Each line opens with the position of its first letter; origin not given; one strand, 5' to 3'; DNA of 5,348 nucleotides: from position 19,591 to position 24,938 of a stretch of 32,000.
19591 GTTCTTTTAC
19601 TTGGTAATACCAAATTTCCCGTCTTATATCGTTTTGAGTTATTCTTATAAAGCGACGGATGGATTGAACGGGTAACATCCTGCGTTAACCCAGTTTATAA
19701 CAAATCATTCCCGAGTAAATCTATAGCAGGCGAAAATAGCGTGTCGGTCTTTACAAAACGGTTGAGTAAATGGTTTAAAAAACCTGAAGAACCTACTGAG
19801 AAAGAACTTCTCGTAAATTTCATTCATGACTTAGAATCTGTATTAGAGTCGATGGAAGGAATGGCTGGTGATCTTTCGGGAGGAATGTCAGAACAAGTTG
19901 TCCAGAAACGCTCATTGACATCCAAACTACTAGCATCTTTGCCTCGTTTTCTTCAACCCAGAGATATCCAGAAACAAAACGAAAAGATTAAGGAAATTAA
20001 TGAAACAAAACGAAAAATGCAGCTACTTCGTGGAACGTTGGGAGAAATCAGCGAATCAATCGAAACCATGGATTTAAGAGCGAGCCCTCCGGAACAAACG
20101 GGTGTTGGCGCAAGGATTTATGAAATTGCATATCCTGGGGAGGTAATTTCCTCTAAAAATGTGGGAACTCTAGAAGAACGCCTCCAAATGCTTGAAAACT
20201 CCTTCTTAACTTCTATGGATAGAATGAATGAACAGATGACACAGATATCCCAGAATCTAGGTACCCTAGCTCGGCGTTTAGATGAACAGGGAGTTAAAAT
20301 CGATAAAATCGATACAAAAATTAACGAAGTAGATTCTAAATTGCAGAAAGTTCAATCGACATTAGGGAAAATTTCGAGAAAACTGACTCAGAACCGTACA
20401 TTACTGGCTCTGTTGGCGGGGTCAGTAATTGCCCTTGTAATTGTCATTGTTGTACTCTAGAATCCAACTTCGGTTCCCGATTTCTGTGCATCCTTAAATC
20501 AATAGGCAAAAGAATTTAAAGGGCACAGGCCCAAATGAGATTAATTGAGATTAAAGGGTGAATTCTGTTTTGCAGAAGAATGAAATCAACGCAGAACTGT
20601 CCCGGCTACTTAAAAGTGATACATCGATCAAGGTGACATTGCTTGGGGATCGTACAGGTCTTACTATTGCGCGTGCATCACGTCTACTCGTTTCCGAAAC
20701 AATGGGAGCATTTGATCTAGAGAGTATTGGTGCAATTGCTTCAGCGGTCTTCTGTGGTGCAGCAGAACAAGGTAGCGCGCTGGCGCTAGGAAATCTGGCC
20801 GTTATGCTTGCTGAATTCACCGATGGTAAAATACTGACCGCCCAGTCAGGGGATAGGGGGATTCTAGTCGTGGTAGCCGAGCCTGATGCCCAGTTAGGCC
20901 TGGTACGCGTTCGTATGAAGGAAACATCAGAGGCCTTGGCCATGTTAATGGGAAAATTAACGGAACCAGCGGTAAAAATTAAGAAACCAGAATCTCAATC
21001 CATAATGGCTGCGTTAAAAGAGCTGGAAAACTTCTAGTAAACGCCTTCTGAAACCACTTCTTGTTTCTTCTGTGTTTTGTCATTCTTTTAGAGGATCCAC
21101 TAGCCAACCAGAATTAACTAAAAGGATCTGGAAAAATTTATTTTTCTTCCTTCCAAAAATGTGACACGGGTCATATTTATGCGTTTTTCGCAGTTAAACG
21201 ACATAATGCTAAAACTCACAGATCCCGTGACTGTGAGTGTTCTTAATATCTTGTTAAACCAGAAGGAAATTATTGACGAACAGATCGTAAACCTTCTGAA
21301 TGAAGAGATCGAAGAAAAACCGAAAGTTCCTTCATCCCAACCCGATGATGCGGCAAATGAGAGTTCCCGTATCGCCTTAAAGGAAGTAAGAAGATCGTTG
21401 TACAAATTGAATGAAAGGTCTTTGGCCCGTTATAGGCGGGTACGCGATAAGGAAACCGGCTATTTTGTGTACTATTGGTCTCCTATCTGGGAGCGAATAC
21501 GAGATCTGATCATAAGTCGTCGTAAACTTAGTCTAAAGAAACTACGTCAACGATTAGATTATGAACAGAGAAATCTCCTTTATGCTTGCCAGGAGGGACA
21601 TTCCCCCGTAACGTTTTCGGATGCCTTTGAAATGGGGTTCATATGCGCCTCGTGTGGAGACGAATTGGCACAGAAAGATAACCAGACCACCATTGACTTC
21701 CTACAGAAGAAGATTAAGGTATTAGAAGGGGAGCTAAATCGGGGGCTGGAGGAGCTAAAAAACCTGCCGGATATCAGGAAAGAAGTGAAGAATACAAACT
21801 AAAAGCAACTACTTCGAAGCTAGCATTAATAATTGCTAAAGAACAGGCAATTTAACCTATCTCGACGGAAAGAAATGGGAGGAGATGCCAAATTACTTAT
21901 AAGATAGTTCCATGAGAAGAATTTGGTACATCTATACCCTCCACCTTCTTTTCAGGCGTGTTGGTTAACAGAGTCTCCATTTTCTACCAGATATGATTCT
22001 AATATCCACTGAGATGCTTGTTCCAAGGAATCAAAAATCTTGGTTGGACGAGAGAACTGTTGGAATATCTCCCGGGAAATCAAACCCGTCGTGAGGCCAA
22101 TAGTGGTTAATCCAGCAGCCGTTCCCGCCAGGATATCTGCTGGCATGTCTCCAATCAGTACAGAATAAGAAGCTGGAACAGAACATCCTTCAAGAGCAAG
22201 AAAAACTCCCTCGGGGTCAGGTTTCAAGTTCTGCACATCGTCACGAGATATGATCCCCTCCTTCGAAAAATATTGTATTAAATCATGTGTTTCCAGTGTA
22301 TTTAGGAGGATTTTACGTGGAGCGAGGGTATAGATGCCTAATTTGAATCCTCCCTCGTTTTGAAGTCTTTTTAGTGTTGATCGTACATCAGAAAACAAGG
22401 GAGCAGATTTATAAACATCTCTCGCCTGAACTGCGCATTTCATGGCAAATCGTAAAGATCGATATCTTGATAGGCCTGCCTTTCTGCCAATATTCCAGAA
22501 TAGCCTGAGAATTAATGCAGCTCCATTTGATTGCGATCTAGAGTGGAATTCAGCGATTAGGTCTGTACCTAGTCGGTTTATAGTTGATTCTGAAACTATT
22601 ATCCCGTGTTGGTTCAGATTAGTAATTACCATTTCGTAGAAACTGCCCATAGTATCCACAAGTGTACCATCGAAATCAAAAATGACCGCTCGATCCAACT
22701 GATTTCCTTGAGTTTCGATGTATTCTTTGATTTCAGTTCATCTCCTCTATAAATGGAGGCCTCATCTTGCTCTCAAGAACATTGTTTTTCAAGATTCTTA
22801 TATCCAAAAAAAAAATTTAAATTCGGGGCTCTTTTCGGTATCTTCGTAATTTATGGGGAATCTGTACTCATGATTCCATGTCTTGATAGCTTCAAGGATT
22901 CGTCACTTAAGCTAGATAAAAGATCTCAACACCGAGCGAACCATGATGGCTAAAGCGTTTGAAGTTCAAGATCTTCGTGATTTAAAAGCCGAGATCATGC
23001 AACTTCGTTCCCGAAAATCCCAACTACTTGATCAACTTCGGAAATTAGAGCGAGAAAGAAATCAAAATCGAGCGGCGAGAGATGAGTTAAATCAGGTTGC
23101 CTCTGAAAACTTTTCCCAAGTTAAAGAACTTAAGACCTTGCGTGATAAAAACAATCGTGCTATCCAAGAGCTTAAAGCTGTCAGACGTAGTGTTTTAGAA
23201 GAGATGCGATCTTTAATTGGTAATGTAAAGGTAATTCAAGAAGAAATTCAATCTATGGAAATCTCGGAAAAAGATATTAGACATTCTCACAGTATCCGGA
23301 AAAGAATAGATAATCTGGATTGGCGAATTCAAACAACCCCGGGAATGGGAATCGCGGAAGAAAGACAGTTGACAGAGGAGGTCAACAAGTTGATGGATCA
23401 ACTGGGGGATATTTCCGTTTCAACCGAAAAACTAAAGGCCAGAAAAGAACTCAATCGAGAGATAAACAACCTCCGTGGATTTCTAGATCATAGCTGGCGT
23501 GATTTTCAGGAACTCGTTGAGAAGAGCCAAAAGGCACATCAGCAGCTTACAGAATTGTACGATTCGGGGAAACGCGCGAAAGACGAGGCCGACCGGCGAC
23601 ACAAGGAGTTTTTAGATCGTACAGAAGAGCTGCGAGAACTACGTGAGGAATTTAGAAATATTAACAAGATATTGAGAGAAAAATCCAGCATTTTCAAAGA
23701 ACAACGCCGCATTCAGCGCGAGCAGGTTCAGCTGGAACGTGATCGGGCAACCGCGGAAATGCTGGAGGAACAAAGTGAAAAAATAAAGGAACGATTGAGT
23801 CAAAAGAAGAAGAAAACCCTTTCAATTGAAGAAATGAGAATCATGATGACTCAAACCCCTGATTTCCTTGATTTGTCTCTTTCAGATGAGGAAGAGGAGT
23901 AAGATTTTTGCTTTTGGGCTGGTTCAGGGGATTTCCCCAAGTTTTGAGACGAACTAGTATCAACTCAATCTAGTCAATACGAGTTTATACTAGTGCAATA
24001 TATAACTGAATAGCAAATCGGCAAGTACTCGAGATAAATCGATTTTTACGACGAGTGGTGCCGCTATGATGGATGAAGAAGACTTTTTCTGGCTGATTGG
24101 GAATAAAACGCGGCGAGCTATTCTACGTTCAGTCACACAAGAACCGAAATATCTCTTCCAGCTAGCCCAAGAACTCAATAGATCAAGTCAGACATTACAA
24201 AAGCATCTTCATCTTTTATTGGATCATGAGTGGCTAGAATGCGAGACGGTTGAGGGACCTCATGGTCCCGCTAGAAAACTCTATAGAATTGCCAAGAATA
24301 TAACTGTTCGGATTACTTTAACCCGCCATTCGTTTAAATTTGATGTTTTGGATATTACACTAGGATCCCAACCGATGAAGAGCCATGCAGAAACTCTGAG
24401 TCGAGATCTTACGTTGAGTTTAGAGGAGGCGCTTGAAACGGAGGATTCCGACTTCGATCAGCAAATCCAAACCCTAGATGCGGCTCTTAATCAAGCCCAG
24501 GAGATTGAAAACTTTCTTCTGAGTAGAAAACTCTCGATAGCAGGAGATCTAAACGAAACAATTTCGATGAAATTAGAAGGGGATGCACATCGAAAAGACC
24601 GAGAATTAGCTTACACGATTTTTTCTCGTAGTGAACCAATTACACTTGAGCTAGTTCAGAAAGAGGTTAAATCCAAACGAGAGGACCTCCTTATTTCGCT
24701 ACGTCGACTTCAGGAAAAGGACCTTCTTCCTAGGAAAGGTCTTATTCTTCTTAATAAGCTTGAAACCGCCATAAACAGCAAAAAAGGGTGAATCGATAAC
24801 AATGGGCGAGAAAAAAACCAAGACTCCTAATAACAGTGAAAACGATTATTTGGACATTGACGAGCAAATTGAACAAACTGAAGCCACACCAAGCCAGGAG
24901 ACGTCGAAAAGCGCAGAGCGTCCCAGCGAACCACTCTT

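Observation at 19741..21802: SNARE-like gene, roadblock/MglB and tfe in one co-oriented run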

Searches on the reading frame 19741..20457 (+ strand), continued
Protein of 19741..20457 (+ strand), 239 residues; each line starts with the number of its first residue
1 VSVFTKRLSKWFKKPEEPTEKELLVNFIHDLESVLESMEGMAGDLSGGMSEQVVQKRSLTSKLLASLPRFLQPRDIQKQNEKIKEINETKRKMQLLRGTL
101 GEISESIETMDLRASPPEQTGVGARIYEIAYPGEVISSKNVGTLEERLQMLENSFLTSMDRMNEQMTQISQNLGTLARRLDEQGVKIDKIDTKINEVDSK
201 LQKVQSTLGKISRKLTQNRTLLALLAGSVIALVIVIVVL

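Call 100: search_protein_families(library=pfam, alignment_id=A1, max_evalue=0.01)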
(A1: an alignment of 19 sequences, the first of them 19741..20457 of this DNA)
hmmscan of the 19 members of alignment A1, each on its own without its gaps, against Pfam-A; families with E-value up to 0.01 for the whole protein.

A. member 1, window:19741-20457:+ (239 aa): 15 families
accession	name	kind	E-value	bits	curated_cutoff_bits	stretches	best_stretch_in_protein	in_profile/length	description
PF23991.1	DUF7310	-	1.2e-05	26.2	40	1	144-213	1-65/83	Coiled-coil region of unknown function (DUF7310)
PF05739.25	SNARE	-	0.00014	22.3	26.8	1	187-237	3-53/53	SNARE domain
PF04912.19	Dynamitin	-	0.00016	21.6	31.8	1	62-215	133-292/396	Dynamitin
PF12352.13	V-SNARE_C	-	0.00021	22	27.1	1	178-214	29-65/66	Snare region anchored in the vesicle membrane C-terminus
PF07889.17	DUF1664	-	0.00057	20.4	34.6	1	149-215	44-110/124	Protein of unknown function (DUF1664)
PF24481.2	CT398_CC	-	0.0013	19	27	1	140-217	89-166/180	CT398-like coiled coil hairpin domain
PF14712.11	Snapin_Pallidin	-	0.0016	19.3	29.6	1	153-211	30-88/89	Snapin/Pallidin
PF21773.2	ODAD1_CC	-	0.003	17.1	27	0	140-225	199-284/287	ODAD1 central coiled coil region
PF01519.22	DUF16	-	0.0037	18.1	40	0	157-215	41-99/104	Protein of unknown function DUF16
PF05531.17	NPV_P10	-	0.0044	17.9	29.8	0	159-202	20-66/75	Nucleopolyhedrovirus P10 protein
PF06419.17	COG6_N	-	0.0054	17.3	27.4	0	143-214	19-90/114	Conserved oligomeric complex COG6, N-terminal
PF02646.22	RmuC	-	0.0056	16.3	26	1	158-221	220-284/291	RmuC family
PF04849.18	HAP1_N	-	0.0067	16.1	33.9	0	142-219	193-270/307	HAP1 N-terminal conserved region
PF02601.20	Exonuc_VII_L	-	0.0076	16.2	35.9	0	142-219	147-225/315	Exonuclease VII, large subunit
PF10498.14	IFT57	-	0.0076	15.7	40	1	140-219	237-316/360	Intra-flagellar transport protein 57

B. families by the number of members that match (of 19 scanned): 79 families (the first 25 are shown)
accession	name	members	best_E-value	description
PF06419.17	COG6_N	9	3.1e-06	Conserved oligomeric complex COG6, N-terminal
PF05531.17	NPV_P10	9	3.9e-05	Nucleopolyhedrovirus P10 protein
PF05739.25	SNARE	9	4.8e-05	SNARE domain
PF12352.13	V-SNARE_C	9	7.5e-05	Snare region anchored in the vesicle membrane C-terminus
PF04513.17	Baculo_PEP_C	8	3.5e-05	Baculovirus polyhedron envelope protein, PEP, C terminus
PF07889.17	DUF1664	6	3.6e-05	Protein of unknown function (DUF1664)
PF06013.18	WXG100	6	0.0015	Proteins of 100 residues with WXG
PF23991.1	DUF7310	5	1.2e-05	Coiled-coil region of unknown function (DUF7310)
PF14712.11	Snapin_Pallidin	5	0.0016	Snapin/Pallidin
PF02601.20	Exonuc_VII_L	4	0.00014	Exonuclease VII, large subunit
PF21773.2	ODAD1_CC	4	0.00051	ODAD1 central coiled coil region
PF00957.27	Synaptobrevin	4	0.0012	Synaptobrevin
PF06705.16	SF-assemblin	3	5.9e-06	SF-assemblin/beta giardin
PF04912.19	Dynamitin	3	4.1e-05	Dynamitin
PF09486.15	HrpB7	3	7.5e-05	Bacterial type III secretion protein (HrpB7)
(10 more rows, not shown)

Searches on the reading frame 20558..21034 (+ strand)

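Call 3: search_protein_families(library=pfam, proteins=[window:20558-21034:+], max_evalue=1)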
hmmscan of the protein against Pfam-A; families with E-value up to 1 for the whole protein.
window:20558-21034:+ (159 aa): 2 families
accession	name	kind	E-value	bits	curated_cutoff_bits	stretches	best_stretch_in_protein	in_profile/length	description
PF03259.23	Robl_LC7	-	1.8e-07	31.2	23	1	12-107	3-91/91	Roadblock/LC7 domain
PF08923.16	MAPKK1_Int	-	0.0014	18.9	25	1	9-116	2-101/119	Mitogen-activated protein kinase kinase 1 interacting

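Call 4: search_protein_families(library=ncbifam, proteins=[window:20558-21034:+], max_evalue=1)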
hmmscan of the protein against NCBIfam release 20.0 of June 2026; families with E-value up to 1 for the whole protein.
window:20558-21034:+ (159 aa): 2 families
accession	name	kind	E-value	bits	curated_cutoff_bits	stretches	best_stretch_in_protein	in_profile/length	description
NF052242.1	GTPaseActivMglBThm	equivalog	4.4e-05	23.6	200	1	9-156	15-159/161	GTPase-activating protein MglB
NF047581.1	gp105_phage_fam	subfamily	0.15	12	80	0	90-134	30-73/118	phage structural protein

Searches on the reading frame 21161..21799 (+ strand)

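Call 3: search_protein_families(library=pfam, proteins=[window:21161-21799:+], max_evalue=1)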
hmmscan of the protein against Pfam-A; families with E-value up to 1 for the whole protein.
window:21161-21799:+ (213 aa): 2 families
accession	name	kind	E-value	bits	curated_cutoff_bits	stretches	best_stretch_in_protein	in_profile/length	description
PF02002.24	TFIIE_alpha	-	4.6e-10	39.8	22.9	1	62-136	30-104/105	TFIIE alpha subunit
PF07730.19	HisKA_3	-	0.11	13.5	24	0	46-87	27-67/68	Histidine kinase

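Call 4: search_protein_families(library=ncbifam, proteins=[window:21161-21799:+], max_evalue=1)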
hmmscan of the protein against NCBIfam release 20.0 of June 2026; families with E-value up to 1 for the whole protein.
window:21161-21799:+ (213 aa): 3 families
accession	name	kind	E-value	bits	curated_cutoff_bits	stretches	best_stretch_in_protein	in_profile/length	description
NF004910.0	PRK06266.1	equivalog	6.3e-40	136.3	180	1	62-194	46-178/185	transcription initiation factor E subunit alpha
TIGR00373.1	TIGR00373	equivalog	1.2e-29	102.9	149.5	1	62-192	31-161/162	transcription factor E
NF001802.0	PRK00521.2-5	equivalog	0.036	13.8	142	1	168-206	69-106/144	30S ribosome-binding factor RbfA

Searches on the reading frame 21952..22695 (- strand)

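Call 3: search_protein_families(library=pfam, proteins=[window:21952-22695:-], max_evalue=1)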
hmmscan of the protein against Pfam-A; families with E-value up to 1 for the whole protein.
window:21952-22695:- (247 aa): 4 families
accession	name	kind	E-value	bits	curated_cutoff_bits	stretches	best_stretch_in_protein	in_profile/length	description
PF13419.12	HAD_2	-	1.7e-24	87.3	23.8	1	4-200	1-177/178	Haloacid dehalogenase-like hydrolase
PF00702.32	Hydrolase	-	6.7e-18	66.2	26.4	1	2-195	2-191/191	haloacid dehalogenase-like hydrolase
PF13242.12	Hydrolase_like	-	9.8e-10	38.7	22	1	158-227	4-75/75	HAD-hyrolase-like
PF12710.13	HAD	-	0.0005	21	27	1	4-188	1-185/189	haloacid dehalogenase-like hydrolase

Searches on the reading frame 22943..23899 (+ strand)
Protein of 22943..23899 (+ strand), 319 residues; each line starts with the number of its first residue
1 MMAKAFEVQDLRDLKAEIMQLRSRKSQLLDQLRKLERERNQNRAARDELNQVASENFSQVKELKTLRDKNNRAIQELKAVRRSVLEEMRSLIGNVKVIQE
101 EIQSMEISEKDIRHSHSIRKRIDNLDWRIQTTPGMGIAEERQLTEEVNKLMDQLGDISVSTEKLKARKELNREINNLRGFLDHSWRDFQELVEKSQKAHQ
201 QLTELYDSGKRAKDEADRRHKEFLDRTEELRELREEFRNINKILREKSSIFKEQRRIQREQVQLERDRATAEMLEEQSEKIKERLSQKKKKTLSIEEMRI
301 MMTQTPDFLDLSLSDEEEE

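Call 3: search_protein_families(library=pfam, proteins=[window:22943-23899:+], max_evalue=1)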
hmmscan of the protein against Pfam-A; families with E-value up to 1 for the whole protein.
window:22943-23899:+ (319 aa): 5 families
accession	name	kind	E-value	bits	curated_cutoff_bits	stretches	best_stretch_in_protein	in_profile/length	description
PF23435.1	DUF7121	-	4.1e-08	33.4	29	1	26-284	42-290/307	Family of unknown function (DUF7121)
PF18595.6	Nuf2_DHR10-like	-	0.0012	19.3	28.4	1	142-232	30-117/117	Nuf2, DHR10-like domain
PF06156.18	YabA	-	0.0074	17.3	30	1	141-209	11-80/103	Initiation control protein YabA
PF20155.4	TMP_3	-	0.26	11.4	41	1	17-86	2-71/192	Tape measure protein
PF13499.12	EF-hand_7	-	0.3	11.9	30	1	214-303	9-67/67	EF-hand domain pair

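Call 4: search_protein_families(library=ncbifam, proteins=[window:22943-23899:+], max_evalue=1)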
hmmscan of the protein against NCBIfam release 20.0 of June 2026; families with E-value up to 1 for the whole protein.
window:22943-23899:+ (319 aa): 10 families
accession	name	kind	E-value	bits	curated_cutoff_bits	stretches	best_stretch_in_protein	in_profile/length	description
NF045487.1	ASRP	equivalog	6.5e-05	21.7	300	1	8-292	196-476/593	archaea-specific SMC-related protein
TIGR02168.1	SMC_prok_B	equivalog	0.00018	19.4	567.35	2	139-297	708-868/1181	chromosome segregation protein SMC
TIGR02169.1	SMC_prok_A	equivalog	0.0028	15.4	729.4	1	10-170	338-502/1165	chromosome segregation protein SMC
NF002572.0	PRK02224.1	equivalog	0.0061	14.9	1087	1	15-296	175-439/888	DNA double-strand break repair ATPase Rad50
NF009446.0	PRK12804.1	subfamily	0.0063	16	352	1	40-202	4-169/301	flagellin Hag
NF003034.1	PRK03918.1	equivalog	0.019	12.9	700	1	7-123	229-341/878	DNA double-strand break repair ATPase Rad50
NF047515.1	SpiroCoCo_C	equivalog_domain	0.031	13.4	125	1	143-294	2-153/313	SpiroCoCo family coiled-coil protein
TIGR04523.1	Mplasa_alph_rch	subfamily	0.15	9.9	270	0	139-291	406-557/745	helix-rich protein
NF011772.0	PRK15231.1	exception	0.16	11.7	314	1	113-162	91-139/150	SEF18 fimbria major subunit SefD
NF033604.1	epsi_CJH_07325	subfamily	0.58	10.3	33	1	147-194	14-63/66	CJH_07325 family protein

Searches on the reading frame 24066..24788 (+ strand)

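Call 3: search_protein_families(library=pfam, proteins=[window:24066-24788:+], max_evalue=1)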
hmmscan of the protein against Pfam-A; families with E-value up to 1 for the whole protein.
window:24066-24788:+ (241 aa): 8 families
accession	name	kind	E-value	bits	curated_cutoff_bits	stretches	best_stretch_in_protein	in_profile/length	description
PF12840.13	HTH_20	-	4.3e-07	30.2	27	1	12-55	2-46/51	Helix-turn-helix domain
PF25213.1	HVO_A0261_N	-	0.00032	21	35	1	9-59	6-56/86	HVO_A0261 N-terminal domain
PF03551.20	PadR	-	0.006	17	27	1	19-76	1-66/75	Transcriptional regulator PadR-like family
PF25212.1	HVO_A0114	-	0.012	15.8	27.6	1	13-61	21-70/84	HVO_A0114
PF01022.26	HTH_5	-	0.015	15.6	22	1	13-52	1-40/47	Bacterial regulatory protein, arsR family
PF13463.12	HTH_27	-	0.021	15.5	22.2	0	17-74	6-63/68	Winged helix DNA-binding domain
PF08279.18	HTH_11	-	0.044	14.1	25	1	31-51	19-39/55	HTH domain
PF12318.13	FAD-SLDH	-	0.6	10.8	24.2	1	108-151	51-96/163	Membrane bound FAD containing D-sorbitol dehydrogenase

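Call 4: search_protein_families(library=ncbifam, proteins=[window:24066-24788:+], max_evalue=1)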
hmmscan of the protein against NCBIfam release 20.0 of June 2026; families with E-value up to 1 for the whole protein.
window:24066-24788:+ (241 aa): 8 families
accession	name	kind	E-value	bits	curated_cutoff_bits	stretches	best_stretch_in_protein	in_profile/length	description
NF053602.1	Phr_regulator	exception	1.8e-12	47.2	320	1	10-149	8-147/191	heat shock transcription regulator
NF047699.2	sulf_reg_SurR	exception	1.9e-12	47.4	250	1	4-149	1-143/221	sulfur metabolism transcriptional regulator SurR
NF033788.1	HTH_metalloreg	subfamily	4.5e-05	23.2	55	1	6-55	3-53/77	metalloregulator ArsR/SmtB family transcription factor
NF033789.1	repress_SdpR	subfamily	0.0064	16.4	100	1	11-54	5-48/79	autorepressor SdpR family transcription factor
NF053660.1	ORF80_fam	equivalog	0.0091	15.9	95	1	183-224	8-49/70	ORF80 family leucine zipper DNA-binding protein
NF033218.1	anchor_AmaP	equivalog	0.051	13.3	55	1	76-130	108-162/166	alkaline shock response membrane anchor protein AmaP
NF053755.1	MsvR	equivalog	0.1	12.3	220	1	9-84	8-81/236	transcriptional factor MsvR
NF006701.0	PRK09247.1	equivalog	0.1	11.5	543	1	135-219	55-136/540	ATP-dependent DNA ligase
